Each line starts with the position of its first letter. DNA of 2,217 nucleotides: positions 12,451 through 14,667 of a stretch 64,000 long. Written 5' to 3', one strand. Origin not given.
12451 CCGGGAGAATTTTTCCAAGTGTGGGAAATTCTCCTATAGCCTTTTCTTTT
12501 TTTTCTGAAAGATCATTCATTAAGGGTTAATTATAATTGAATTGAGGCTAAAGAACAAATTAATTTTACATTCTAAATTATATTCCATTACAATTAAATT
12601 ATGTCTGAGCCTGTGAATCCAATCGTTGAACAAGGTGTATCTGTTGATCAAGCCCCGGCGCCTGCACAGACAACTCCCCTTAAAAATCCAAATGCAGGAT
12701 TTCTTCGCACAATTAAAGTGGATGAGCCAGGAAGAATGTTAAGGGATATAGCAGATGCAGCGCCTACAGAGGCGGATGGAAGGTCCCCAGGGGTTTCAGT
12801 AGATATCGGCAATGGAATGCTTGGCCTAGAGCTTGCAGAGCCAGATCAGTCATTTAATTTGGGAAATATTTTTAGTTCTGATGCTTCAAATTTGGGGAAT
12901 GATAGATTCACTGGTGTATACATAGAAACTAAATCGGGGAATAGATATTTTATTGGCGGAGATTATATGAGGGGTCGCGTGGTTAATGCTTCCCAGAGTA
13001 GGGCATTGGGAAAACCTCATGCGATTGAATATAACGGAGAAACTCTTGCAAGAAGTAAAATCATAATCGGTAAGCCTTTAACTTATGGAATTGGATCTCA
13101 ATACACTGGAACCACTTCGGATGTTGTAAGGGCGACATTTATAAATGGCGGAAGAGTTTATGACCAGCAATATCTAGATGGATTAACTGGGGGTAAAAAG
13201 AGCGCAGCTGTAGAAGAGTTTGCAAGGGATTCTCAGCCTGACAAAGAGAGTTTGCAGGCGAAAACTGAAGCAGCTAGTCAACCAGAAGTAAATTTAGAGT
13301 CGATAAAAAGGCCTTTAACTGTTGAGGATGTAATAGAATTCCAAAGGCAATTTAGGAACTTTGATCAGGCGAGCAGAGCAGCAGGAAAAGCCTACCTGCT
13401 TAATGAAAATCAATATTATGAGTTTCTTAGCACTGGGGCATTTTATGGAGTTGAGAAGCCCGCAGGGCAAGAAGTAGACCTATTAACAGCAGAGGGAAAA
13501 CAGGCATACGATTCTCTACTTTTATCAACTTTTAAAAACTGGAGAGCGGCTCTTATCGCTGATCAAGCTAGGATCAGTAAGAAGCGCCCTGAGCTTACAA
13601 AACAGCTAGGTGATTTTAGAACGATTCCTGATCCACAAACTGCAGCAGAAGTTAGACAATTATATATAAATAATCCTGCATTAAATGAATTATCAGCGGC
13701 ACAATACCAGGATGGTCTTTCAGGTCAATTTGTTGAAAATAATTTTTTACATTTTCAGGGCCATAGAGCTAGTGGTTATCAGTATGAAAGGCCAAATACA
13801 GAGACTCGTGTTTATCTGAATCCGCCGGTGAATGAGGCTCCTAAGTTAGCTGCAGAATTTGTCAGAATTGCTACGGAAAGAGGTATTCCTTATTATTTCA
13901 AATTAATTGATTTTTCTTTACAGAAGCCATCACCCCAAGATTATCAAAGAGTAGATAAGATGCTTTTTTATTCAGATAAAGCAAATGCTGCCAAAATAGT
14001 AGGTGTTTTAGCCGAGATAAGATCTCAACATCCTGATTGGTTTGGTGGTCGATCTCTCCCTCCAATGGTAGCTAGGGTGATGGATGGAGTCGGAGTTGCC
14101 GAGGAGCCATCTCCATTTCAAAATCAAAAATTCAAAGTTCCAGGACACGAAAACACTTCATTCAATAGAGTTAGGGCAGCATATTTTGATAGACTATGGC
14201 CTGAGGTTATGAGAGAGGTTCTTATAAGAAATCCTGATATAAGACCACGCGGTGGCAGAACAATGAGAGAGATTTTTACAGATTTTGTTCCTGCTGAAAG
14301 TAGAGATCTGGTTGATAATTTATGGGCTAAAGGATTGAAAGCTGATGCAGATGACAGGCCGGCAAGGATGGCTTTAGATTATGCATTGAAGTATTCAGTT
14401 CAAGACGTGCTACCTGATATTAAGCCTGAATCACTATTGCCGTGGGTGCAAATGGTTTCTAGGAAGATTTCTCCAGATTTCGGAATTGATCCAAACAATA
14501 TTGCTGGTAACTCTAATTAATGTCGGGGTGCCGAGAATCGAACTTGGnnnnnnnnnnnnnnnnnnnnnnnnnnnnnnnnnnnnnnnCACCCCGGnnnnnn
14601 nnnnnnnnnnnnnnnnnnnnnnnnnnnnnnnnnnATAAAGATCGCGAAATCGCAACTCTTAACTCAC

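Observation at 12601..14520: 639-aa orphan protein of atypical composition wedged between uppS and tRNA-Pro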

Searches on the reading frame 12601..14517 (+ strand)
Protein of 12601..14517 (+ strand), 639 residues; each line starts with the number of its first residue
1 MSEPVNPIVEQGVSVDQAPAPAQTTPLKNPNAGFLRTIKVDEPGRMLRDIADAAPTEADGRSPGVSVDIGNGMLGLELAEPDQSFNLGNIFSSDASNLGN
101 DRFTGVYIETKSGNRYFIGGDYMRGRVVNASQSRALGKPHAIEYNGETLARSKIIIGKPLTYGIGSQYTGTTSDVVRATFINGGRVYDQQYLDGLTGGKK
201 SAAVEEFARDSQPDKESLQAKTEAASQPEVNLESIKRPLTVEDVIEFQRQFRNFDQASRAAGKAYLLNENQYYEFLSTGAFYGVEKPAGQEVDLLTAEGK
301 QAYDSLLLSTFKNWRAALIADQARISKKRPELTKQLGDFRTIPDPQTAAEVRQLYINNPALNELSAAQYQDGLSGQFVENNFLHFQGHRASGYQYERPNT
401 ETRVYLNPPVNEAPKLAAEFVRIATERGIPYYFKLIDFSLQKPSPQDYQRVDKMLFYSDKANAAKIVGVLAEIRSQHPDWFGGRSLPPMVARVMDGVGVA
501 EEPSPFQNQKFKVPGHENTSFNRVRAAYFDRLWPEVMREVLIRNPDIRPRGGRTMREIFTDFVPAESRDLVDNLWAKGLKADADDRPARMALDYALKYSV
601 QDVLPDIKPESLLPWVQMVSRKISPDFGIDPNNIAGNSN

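Call 4: search_protein_families(library=pfam, proteins=[window:12601-14517:+], max_evalue=10)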
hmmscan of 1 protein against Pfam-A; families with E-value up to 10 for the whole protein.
window:12601-14517:+ (639 aa): 1 family
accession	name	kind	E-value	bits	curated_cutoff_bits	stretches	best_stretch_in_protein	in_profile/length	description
PF17914.6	HopA1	-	2.2e-09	37.9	22.7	1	380-506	8-124/170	HopA1 effector protein family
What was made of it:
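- On Pfam PF17914 (HopA1 effector protein family): 37.9 bits, E 2.2e-9, residues 380-506 aligned to profile positions 8-124 of 170 (call 4).
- On OspF/SpvC phosphothreonine lyase family: No Pfam hit to that family (call 4).
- Closest known: OspF/SpvC/HopAI1/VirA phosphothreonine lyases. Different: No Pfam match to that family (call 4).
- Pfam PF17914 HopA1, E 2.2e-9, 37.9 bits against a cutoff of 22.7, residues 380-506 (call 4).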

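Call 5: search_protein_families(library=ncbifam, proteins=[window:12601-14517:+], max_evalue=10)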
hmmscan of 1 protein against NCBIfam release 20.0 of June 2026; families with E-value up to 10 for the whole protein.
window:12601-14517:+ (639 aa): 0 families
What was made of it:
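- Tried and rejected: NCBIfam: no hit (call 5).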

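Call 6: search_solved_structures(query=window:12601-14517:+, max_evalue=10, show_alignments=2)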
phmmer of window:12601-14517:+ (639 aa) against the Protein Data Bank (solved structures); distinct sequences matched with E-value up to 10: 2.
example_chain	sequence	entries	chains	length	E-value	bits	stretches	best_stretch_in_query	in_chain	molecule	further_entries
4pmn_A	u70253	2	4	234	1.1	10.9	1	104-199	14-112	Tat-secreted protein Rv2525c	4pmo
4lzk_A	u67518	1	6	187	1.4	10.6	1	57-117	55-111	PixA inclusion body protein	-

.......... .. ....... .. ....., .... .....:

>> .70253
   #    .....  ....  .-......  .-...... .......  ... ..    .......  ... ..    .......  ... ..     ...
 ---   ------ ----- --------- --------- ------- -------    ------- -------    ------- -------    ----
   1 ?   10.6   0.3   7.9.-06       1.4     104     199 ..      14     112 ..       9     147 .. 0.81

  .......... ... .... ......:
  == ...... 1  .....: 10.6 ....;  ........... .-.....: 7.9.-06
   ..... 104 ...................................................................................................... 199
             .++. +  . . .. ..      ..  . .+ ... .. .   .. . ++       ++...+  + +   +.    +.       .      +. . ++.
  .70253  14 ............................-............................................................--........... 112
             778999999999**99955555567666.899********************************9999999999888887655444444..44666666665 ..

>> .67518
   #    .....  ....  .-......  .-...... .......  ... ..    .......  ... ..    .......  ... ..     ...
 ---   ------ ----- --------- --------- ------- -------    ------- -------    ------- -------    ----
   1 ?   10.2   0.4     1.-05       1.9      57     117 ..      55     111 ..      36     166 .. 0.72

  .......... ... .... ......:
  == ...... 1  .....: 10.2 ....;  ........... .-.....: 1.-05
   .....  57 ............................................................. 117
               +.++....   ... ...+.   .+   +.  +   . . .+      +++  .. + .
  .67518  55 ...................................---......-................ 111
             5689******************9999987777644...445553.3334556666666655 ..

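Call 7: find_homologous_proteins(query=window:12601-14517:+, max_evalue=0.001)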
Query window:12601-14517:+ (639 aa): 5 proteins with E <= 0.001 among 8000 candidates.
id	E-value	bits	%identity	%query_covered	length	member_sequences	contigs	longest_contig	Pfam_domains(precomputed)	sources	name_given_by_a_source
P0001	0.0e+0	1449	100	100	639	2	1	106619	PF17914.7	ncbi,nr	ncbi:MAG: hypothetical protein KBD51_01625 [Candidatus Levybacteria bacterium]|nr:hypothetical prote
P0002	1.8e-248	844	59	100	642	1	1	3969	PF17914.7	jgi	jgi:hypothetical protein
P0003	1.5e-157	544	56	64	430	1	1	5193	PF17914.7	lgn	-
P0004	5.1e-149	516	52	65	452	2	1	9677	PF17914.7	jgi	jgi:hypothetical protein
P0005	8.0e-149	515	53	64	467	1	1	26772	PF17914.7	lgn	-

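Call 8: search_protein_families(library=padloc, proteins=[window:12601-14517:+], max_evalue=1)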
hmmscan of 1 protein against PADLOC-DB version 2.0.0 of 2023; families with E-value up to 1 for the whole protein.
window:12601-14517:+ (639 aa): 0 families
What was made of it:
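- Tried and rejected: Anti-phage defence membership: no PADLOC hit (call 8).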

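Call 9: search_protein_families(library=phrogs, proteins=[window:12601-14517:+], max_evalue=1)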
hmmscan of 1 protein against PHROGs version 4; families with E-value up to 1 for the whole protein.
window:12601-14517:+ (639 aa): 1 family
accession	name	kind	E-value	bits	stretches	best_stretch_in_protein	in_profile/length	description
phrog_7706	-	unknown function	0.23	12.3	1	585-617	7-40/60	-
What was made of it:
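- No PADLOC hit (call 8) and no meaningful PHROG hit (call 9).
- Tried and rejected: Phage family: only a 0.23 E-value PHROG match (call 9).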

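Call 12: find_homologous_proteins(query=A1, max_evalue=0.01)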
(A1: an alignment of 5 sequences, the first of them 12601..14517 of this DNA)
Query A1 (5 sequences) (639 aa, profile of the alignment): 5 proteins with E <= 0.01 among 8000 candidates.
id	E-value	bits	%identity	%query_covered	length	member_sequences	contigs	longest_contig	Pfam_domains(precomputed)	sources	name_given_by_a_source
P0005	2.8e-252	856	53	64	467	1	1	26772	PF17914.7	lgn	-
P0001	5.7e-248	842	100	100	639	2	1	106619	PF17914.7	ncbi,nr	ncbi:MAG: hypothetical protein KBD51_01625 [Candidatus Levybacteria bacterium]|nr:hypothetical prote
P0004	7.4e-245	831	52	65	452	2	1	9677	PF17914.7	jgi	jgi:hypothetical protein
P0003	4.9e-243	825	56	64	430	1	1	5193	PF17914.7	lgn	-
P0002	7.3e-243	825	59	100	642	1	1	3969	PF17914.7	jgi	jgi:hypothetical protein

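Call 14: find_encoding_contigs(protein=P0005, flank=10000, max_places=3)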
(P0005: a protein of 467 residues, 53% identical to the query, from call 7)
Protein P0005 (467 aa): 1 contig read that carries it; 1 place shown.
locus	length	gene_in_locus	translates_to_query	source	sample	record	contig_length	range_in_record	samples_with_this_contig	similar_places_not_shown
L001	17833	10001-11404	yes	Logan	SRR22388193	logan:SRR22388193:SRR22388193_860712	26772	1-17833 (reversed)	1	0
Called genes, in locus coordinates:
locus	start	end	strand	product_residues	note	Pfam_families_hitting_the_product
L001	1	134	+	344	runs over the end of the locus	PF02388:FemAB, PF13480:Acetyltransf_6, PF02388:FemAB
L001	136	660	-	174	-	PF08123:DOT1 (weak)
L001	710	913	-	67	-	-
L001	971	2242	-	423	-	-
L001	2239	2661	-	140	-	PF13473:Cupredoxin_1 (weak)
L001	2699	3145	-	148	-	PF01850:PIN (weak), PF13470:PIN_3, PF24109:DUF7384 (faint)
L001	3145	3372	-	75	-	PF01402:RHH_1 (weak)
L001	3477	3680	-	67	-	-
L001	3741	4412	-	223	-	-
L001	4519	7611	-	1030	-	PF00580:UvrD-helicase, PF01443:Viral_helicase1 (faint), PF13245:AAA_19, PF13604:AAA_30 (faint), PF13361:UvrD_C, PF13538:UvrD_C_2 (faint), PF12705:PDDEXK_1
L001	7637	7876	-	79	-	-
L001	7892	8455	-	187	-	-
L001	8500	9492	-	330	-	PF02646:RmuC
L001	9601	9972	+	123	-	-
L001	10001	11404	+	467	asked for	PF17914:HopA1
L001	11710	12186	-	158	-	-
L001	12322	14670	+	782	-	PF00912:Transgly, PF00905:Transpeptidase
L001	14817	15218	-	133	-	PF02661:Fic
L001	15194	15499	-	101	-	PF04014:MazE_antitoxin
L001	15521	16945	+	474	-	PF00133:tRNA-synt_1, PF09334:tRNA-synt_1g, PF00133:tRNA-synt_1, PF01406:tRNA-synt_1e (weak)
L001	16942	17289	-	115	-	-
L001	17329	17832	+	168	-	?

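Call 15: find_encoding_contigs(protein=P0004, flank=10000, max_places=3)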
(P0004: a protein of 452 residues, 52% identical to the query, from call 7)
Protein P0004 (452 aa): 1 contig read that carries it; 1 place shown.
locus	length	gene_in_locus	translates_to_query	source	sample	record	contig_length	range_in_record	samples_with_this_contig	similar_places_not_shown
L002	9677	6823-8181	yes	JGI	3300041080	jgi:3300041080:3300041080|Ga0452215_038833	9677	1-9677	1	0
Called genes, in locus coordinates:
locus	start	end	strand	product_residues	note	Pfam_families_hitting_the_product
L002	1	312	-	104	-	?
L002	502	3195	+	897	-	PF07517:SecA_DEAD, PF01043:SecA_PP_bind, PF21090:P-loop_SecA, PF00271:Helicase_C (faint), PF21090:P-loop_SecA, PF07516:SecA_SW, PF02810:SEC-C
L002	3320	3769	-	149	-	-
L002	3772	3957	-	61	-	-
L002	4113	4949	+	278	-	-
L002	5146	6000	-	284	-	-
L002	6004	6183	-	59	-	-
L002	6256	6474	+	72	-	-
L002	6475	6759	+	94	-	PF05016:ParE_toxin (weak), PF15781:ParE-like_toxin, PF05973:Gp49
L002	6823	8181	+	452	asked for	PF17914:HopA1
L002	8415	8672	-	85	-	PF18882:DUF5647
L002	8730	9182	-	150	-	PF24839:DUF7718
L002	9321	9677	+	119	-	?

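Call 16: find_encoding_contigs(protein=P0003, flank=10000, max_places=3)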
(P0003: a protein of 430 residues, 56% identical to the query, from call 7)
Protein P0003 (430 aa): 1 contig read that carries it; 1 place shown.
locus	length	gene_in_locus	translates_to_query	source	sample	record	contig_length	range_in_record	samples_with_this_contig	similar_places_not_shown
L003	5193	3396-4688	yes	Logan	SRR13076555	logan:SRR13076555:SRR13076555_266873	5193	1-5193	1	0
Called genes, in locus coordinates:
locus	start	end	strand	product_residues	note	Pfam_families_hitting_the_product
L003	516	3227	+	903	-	PF07517:SecA_DEAD, PF01043:SecA_PP_bind, PF21090:P-loop_SecA, PF07516:SecA_SW, PF02810:SEC-C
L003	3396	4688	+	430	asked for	PF17914:HopA1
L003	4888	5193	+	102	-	?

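Call 17: find_encoding_contigs(protein=P0002, flank=10000, max_places=3)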
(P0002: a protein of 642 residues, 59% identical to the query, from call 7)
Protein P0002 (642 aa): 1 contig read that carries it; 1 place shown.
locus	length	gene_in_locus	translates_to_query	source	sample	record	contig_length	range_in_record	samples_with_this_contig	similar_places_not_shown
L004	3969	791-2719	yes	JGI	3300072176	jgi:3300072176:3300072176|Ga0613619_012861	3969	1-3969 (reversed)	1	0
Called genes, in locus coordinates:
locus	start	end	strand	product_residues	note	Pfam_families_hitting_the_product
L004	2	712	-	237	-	?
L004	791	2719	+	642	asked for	PF17914:HopA1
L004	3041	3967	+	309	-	?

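Call 20: search_protein_representatives(alignment_id=A1)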
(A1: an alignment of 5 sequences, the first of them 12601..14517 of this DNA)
Query: 5 sequences, 472 profile positions. Proteins with E-value up to 0.001 (for the whole library): 448; up to 1e-10: 72; up to 1e-30: 28. The best 150 are listed.
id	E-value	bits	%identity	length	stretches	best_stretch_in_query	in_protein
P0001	1.8e-248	841.5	-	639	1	1-471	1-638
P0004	2.3e-245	831.3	-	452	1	28-472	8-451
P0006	6.3e-150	516.6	-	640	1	30-470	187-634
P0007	1.2e-142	492.6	-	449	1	49-471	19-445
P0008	2.2e-141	488.4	-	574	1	48-470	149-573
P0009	2.9e-120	418.8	-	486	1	22-471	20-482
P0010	1.1e-118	413.6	-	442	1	58-470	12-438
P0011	1.7e-104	366.7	-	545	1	71-471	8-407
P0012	2.2e-103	363.1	-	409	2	53-396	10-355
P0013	2.3e-103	363.0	-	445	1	49-471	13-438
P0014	6.9e-103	361.5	-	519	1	46-471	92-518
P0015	4.3e-99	348.9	-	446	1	66-471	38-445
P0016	1.5e-97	343.9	-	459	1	65-470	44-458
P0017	5.2e-93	328.9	-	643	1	29-471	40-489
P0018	9.6e-91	321.4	-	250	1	228-471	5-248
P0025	1.5e-43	165.8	-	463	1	49-470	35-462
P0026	4.6e-43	164.2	-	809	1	69-469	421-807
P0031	3.0e-32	128.5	-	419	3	178-373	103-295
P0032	1.4e-30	123.0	-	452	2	176-470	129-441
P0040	5.7e-16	74.9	-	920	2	214-338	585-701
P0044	9.4e-15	70.9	-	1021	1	110-429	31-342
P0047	3.2e-14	69.1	-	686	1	111-397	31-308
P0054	3.0e-12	62.6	-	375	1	138-361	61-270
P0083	3.6e-10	55.7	-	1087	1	202-374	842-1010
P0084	4.0e-10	55.6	-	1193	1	134-379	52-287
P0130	1.7e-08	50.2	-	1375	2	203-337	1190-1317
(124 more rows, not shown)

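Call 24: search_protein_families(library=pfam, alignment_id=A2, max_evalue=0.001)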
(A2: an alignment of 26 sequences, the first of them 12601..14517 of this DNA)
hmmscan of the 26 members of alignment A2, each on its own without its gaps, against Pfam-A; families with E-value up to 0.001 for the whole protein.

A. member 1, window:12601-14517:+ (639 aa): 1 family
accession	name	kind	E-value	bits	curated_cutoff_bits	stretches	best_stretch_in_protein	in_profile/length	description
PF17914.6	HopA1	-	2.2e-09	37.9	22.7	1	380-506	8-124/170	HopA1 effector protein family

B. families by the number of members that match (of 26 scanned): 1 family
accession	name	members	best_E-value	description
PF17914.6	HopA1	21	1.8e-11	HopA1 effector protein family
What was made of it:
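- On Pfam PF17914 (HopA1 effector protein family): 21 of 26 close relatives also match (call 24).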

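Call 27: predict_structure(alignment_id=A2)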
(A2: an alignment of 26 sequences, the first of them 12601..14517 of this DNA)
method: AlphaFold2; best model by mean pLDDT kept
length: 639 residues; sequences in the alignment: 26
mean_pLDDT: 80.6   pTM: 0.64
mean pLDDT of the five models: 80.6, 80.3, 77.3, 74.1, 73.7
residues with pLDDT >= 90: 349; 70-90: 135; 50-70: 54; < 50: 101
segments of 3 or more residues with pLDDT < 50: 1-62, 94-99, 122-124, 137-146, 164-167, 213-226
pLDDT, mean of each block of 10 residues (from residue 1): 36 35 36 36 42 40 74 85 76 51 78 77 54 47 47 81 55 85 76 82 71 44 49 88 96 91 87 94 70 90 98 97 92 91 96 94 95 80 96 91 97 98 96 97 89 96 95 96 92 95 95 90 97 97 88 89 93 94 91 94 92 96 96 91
secondary structure, 60 per line:
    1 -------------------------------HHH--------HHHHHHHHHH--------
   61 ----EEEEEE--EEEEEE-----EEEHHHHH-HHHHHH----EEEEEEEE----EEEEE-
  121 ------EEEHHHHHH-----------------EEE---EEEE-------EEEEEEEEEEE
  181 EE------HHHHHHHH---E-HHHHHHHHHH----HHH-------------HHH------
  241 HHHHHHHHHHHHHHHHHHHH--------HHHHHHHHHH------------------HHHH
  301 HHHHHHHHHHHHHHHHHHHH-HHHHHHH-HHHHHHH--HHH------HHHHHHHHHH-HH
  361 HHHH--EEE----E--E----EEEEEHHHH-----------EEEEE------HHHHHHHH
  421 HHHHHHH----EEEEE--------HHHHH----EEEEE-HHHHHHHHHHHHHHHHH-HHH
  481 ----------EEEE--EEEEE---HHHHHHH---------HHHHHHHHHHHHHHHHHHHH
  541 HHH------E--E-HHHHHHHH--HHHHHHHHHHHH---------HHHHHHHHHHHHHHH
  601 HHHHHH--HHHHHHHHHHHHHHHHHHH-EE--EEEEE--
elements in order: H43-52 E65-70 E73-78 E84-86 H87-91 H93-98 E103-110 E115-119 E127-129 H130-135 E153-155 E159-162 E170-182 H189-196 H202-211 H241-260 H269-278 H297-320 H322-328 H330-336 H348-357 H359-364 E367-369 E382-386 H387-390 E402-406 H413-427 E432-436 H445-449 E454-458 H460-476 E491-494 E497-501 H505-511 H521-543 H555-562 H565-576 H586-606 H609-627 E633-637
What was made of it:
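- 13309..13698 (+): Residues ~237-366: conserved helical N-terminal part of the lyase core (invariant Y273). pLDDT about 90 (call 27).
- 14236..14517 (+): Residues ~546-639: conserved C-terminal helical region ending in the G-I-D-P-N-N633-I-A strand. pLDDT 88-96 (call 27).
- AlphaFold model with pLDDT mostly above 90 over residues 230-639 (call 27).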

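Call 29: search_protein_families(library=pfam, alignment_id=A3, max_evalue=0.001)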
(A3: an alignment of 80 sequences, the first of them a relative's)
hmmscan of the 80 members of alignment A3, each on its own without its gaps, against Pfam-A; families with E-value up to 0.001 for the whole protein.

A. member 1, P0031 (419 aa): 1 family
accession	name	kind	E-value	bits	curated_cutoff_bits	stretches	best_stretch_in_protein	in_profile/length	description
PF17914.6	HopA1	-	4.4e-05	23.9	22.7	1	157-265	25-123/170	HopA1 effector protein family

B. families by the number of members that match (of 80 scanned): 3 families
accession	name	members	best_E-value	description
PF17914.6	HopA1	65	1.7e-16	HopA1 effector protein family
PF00481.26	PP2C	1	1e-12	Protein phosphatase 2C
PF13672.11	PP2C_2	1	9.1e-05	Protein phosphatase 2C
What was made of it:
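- On Class III/IV lanthipeptide synthetase (LanKC/LanL): Only the HopA1 domain is detected in this protein and in 106 relatives; one relative carries PP2C (calls 4, 24, 29).
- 21 of 26 family members and 65 of 80 distant relatives also hit HopA1 (calls 24, 29).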

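Call 30: fold_search(model_id=the predicted structure, library=pdb)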
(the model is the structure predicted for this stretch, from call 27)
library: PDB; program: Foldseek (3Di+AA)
matches with E <= 10: 242; with E <= 0.001: 5
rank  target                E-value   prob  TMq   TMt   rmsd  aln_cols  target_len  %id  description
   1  9dk1_B                3.6e-06  1.00  0.21  0.40   7.4       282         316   16  Lexapeptide dehydratase complex LxmKY apo (released 2024-12-04)
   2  9dk3_B                4.9e-06  1.00  0.22  0.41   7.7       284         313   16  Lexapeptide dehydratase complex LxmKY, hydrolysed ATP bound (released 2024-12-04)
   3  4rsx                  3.0e-05  1.00  0.26  0.59   9.1       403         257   11  The structure of the effector protein from Pseudomonas syringae pv. tomato strain DC3000 (released 2015-03-11)
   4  9dk2_B                1.6e-04  1.00  0.21  0.41   7.3       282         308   15  Lexapeptide dehydratase complex LxmKY, ATP bound (released 2024-12-04)
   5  4rsw_A                3.4e-04  1.00  0.23  0.48   9.3       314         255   16  The structure of the effector protein from Pseudomonas syringae pv. syringae strain 61 (released 2015-03-11)
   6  8cav_B                1.2e-02  0.99  0.15  0.12   6.7       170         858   14  Discovery of the lanthipeptide Curvocidin and structural insights into its trifunctional synthetase CuvL (released 2023-06-14)
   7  8sam_A                1.3e-02  1.00  0.15  0.11   4.1       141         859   12  Crystal structure of class III lanthipeptide synthetase LP-GS-ThurKC in complex with ATP (released 2023-10-11)
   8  8sam_B                2.3e-02  1.00  0.15  0.11   4.1       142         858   10  Crystal structure of class III lanthipeptide synthetase LP-GS-ThurKC in complex with ATP (released 2023-10-11)
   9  3bo6_A                2.8e-02  0.92  0.16  0.39   9.2       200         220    8  Structure of the Chromobacterium violaceum VirA (SpvC) Phosphothreonine Lyase effector protein (released 2008-11-25)
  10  8car                  8.1e-02  0.97  0.16  0.12   7.1       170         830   12  Discovery of the lanthipeptide Curvocidin and structural insights into its trifunctional synthetase CuvL (released 2023-06-14)
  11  3bo6_B                1.2e-01  0.84  0.16  0.41   8.1       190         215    9  Structure of the Chromobacterium violaceum VirA (SpvC) Phosphothreonine Lyase effector protein (released 2008-11-25)
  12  9ugq_A                1.6e-01  0.85  0.15  0.12   6.5       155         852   11  Cryo-EM structure of ClassIII Salivaricin modification enzyme SalKC in the presence of SalA (released 2025-09-03)
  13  9ugq_B                1.8e-01  0.91  0.15  0.11   5.4       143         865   10  Cryo-EM structure of ClassIII Salivaricin modification enzyme SalKC in the presence of SalA (released 2025-09-03)
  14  9q78_C                1.8e-01  0.38  0.12  0.34   7.9       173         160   14  Crystal structure of T. cruzi EIF4E6 in complex with EIF4G5 peptide (released 2026-01-21)
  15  7lhz_C                5.8e-01  0.04  0.08  0.07  24.3       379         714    9  K. pneumoniae Topoisomerase IV (ParE-ParC) in complex with DNA and (3S)-10-[(3R)-3-(1-aminocyclopropyl)pyrrolidin-1-yl (released 2021-05-12)
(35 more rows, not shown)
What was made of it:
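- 13309..13698 (+): Covered by the Foldseek alignments to LxmY and HopA1 (call 30).
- On HopA1/LanY-type phospho-Ser/Thr lyase (fold and active site): Foldseek matches with probability 0.92-1.0 to LxmY, HopA1, CuvL/ThurKC lyase domains and VirA, from a model with core pLDDT above 90 (calls 27, 30).
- Closest known: HopA1. Same: Foldseek E 3e-5, TM 0.59 normalised by target (call 30).
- Closest known: OspF/SpvC/HopAI1/VirA phosphothreonine lyases. Same: Same alpha/beta lyase fold (3bo6, E 0.028, probability 0.92, call 30).
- Foldseek against the PDB (call 30): LxmY 9dk1_B E 3.6e-6; HopA1 4rsx E 3e-5 (TM 0.59 normalised by target); CuvL/ThurKC lyase domains E ~1e-2; VirA (SpvC-like) 3bo6 E 0.028.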
